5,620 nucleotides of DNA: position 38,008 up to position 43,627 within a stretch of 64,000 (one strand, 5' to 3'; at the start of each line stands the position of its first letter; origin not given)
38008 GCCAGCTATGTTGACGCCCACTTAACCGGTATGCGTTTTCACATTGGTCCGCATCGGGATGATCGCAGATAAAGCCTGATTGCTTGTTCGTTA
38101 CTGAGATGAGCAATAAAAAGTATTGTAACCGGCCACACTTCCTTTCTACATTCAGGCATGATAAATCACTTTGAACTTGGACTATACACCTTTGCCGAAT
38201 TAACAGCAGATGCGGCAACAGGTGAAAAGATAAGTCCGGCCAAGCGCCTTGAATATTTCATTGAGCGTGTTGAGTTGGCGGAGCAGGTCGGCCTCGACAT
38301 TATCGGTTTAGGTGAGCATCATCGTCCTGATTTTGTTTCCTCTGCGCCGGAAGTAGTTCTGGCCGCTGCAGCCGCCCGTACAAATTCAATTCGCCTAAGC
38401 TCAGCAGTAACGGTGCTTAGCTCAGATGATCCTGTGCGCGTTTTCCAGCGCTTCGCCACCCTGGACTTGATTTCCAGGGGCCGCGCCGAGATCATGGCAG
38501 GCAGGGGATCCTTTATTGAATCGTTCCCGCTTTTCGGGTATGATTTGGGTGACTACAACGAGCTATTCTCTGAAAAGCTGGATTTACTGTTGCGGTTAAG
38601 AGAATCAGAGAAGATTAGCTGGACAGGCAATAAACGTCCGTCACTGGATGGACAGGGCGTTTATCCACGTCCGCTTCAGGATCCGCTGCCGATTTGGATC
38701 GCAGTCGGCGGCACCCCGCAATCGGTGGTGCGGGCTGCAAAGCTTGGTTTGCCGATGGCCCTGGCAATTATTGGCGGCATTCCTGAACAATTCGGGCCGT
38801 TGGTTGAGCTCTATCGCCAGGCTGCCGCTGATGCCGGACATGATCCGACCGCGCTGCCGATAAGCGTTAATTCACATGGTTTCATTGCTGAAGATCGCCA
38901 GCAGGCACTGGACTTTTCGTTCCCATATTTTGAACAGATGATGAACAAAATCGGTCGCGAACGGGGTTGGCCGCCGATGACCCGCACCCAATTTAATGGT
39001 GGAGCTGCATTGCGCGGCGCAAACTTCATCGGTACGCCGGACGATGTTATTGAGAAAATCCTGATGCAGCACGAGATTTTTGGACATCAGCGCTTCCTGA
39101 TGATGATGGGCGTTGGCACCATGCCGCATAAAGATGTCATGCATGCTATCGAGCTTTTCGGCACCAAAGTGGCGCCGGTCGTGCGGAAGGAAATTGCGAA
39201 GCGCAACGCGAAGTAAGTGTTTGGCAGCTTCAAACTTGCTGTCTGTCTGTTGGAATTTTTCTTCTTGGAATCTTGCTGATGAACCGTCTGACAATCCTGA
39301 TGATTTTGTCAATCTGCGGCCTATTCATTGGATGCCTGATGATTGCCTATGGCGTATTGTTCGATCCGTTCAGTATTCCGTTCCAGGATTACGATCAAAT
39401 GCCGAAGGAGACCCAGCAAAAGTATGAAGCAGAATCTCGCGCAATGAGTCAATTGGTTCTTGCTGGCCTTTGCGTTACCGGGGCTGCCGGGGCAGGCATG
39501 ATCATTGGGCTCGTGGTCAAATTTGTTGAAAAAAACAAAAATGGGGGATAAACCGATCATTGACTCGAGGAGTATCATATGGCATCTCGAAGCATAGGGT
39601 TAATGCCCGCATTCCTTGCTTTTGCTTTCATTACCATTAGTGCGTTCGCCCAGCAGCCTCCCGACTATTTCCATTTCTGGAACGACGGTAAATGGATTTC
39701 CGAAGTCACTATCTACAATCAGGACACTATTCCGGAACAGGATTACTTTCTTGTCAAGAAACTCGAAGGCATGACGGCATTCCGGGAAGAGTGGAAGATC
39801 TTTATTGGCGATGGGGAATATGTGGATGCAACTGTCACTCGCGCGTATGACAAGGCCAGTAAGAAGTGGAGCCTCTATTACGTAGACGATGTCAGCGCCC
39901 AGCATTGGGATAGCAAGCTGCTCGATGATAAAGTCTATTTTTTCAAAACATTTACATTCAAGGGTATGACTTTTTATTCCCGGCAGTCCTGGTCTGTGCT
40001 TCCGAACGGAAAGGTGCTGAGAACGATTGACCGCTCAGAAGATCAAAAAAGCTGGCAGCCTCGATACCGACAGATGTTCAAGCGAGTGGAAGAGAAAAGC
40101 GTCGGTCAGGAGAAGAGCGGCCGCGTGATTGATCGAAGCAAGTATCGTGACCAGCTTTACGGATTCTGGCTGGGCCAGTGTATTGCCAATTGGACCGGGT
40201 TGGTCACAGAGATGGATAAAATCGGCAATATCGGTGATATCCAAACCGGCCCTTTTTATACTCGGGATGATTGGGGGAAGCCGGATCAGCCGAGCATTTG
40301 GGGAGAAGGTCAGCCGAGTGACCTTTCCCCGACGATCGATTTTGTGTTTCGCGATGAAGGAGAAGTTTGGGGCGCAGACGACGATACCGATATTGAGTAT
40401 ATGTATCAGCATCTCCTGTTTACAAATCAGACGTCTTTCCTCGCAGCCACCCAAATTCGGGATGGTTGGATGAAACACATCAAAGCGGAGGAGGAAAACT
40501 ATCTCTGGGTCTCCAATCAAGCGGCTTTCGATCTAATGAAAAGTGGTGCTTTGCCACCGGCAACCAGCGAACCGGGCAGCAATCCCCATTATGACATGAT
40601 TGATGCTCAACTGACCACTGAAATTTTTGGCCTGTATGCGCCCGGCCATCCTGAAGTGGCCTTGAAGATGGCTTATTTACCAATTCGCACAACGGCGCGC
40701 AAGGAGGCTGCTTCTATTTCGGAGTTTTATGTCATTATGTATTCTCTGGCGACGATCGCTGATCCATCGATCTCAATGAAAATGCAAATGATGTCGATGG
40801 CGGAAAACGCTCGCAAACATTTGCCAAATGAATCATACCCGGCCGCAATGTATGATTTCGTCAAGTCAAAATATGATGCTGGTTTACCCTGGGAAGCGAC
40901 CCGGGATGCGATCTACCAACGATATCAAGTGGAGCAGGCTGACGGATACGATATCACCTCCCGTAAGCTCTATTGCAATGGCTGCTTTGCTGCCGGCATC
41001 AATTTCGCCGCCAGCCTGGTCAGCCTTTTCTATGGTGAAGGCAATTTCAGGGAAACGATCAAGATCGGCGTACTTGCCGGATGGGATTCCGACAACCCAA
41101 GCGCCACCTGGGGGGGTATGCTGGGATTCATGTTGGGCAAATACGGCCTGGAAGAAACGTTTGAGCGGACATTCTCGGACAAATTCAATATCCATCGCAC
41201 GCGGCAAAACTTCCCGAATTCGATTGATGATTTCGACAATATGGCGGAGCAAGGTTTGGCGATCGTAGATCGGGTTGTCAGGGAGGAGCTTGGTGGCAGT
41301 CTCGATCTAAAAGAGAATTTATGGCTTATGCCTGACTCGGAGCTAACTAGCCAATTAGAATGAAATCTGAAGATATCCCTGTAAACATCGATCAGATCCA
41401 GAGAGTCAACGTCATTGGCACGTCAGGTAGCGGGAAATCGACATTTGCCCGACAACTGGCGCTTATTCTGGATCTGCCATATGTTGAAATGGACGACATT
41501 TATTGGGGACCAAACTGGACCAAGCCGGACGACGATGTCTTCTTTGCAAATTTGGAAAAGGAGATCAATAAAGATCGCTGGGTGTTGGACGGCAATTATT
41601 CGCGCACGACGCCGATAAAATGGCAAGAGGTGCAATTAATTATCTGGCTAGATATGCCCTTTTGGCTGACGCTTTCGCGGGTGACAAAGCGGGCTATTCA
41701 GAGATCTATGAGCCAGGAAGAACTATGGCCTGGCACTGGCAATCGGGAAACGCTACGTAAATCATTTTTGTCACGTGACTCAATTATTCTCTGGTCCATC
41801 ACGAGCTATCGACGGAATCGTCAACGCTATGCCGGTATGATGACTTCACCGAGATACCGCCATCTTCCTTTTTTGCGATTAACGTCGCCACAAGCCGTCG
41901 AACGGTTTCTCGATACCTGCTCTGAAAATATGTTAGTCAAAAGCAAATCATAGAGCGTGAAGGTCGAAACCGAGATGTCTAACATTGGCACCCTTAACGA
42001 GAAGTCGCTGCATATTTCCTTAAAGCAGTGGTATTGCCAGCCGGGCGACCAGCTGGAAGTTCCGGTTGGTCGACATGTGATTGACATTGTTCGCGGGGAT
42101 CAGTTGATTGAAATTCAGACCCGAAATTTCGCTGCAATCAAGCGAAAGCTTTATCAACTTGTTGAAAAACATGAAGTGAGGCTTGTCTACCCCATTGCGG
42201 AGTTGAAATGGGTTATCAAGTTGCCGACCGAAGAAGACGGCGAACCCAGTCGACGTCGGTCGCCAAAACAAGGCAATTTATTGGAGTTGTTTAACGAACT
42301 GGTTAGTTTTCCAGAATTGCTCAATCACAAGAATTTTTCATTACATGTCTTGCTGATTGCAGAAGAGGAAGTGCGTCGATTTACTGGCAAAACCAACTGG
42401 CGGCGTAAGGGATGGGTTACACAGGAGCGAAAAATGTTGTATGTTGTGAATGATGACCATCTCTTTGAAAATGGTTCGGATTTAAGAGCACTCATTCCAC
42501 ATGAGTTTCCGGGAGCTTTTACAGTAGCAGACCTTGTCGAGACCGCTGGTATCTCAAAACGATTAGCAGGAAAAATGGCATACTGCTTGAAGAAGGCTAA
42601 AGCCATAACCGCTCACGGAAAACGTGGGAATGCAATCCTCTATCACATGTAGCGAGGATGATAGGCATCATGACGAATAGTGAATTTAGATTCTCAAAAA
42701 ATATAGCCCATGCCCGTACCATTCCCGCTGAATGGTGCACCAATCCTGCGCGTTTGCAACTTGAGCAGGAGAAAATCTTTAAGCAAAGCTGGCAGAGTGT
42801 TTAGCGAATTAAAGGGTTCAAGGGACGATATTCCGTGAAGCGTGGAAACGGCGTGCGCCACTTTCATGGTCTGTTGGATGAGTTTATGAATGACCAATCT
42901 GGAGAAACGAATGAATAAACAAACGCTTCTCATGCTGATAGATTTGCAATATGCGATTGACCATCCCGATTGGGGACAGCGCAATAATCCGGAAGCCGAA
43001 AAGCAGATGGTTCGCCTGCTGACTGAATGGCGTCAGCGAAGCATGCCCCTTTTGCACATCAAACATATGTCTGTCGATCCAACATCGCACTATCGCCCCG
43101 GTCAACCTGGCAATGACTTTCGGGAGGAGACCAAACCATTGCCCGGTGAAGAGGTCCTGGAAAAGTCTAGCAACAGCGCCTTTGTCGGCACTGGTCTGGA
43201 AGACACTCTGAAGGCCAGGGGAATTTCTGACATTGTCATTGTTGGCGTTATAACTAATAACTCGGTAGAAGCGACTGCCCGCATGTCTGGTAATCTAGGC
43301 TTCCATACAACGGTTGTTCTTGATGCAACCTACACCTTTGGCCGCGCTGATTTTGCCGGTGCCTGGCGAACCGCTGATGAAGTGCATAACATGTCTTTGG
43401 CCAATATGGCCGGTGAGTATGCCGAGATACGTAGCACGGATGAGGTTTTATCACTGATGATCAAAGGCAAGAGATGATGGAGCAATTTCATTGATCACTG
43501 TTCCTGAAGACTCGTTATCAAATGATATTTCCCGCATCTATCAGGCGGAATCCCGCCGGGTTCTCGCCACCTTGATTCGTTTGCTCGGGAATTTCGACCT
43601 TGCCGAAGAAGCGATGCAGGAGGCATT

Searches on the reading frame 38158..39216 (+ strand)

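Call 30: search_protein_families(library=pfam, proteins=[window:38158-39216:+], max_evalue=0.00001)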
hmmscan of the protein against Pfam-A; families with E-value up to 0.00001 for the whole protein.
window:38158-39216:+ (352 aa): 1 family
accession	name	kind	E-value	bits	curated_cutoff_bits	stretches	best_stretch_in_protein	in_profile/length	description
PF00296.26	Bac_luciferase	-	1.2e-52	179.7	27.9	1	7-308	3-311/314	Luciferase-like monooxygenase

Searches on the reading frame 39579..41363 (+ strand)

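Call 22: search_protein_families(library=pfam, proteins=[window:39579-41363:+], max_evalue=0.001)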
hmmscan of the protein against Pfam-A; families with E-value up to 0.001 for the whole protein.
window:39579-41363:+ (594 aa): 1 family
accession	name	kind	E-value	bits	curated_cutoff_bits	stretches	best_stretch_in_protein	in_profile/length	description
PF03747.19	ADP_ribosyl_GH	-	6.2e-24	85.6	26.2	1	195-524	1-284/287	ADP-ribosylglycohydrolase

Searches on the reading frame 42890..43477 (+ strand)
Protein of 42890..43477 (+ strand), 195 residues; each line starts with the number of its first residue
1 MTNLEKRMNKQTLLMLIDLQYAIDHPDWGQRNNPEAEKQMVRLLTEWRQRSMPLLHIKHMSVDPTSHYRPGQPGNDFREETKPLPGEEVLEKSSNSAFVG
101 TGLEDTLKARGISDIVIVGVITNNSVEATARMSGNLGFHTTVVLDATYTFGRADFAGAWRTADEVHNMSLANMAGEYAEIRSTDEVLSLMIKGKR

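Call 22: search_protein_families(library=pfam, proteins=[window:42890-43477:+], max_evalue=0.001)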
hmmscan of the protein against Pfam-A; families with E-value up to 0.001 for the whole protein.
window:42890-43477:+ (195 aa): 1 family
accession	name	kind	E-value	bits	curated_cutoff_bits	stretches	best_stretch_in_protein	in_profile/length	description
PF00857.26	Isochorismatase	-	9.3e-28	97.9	27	1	12-184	1-174/175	Isochorismatase domain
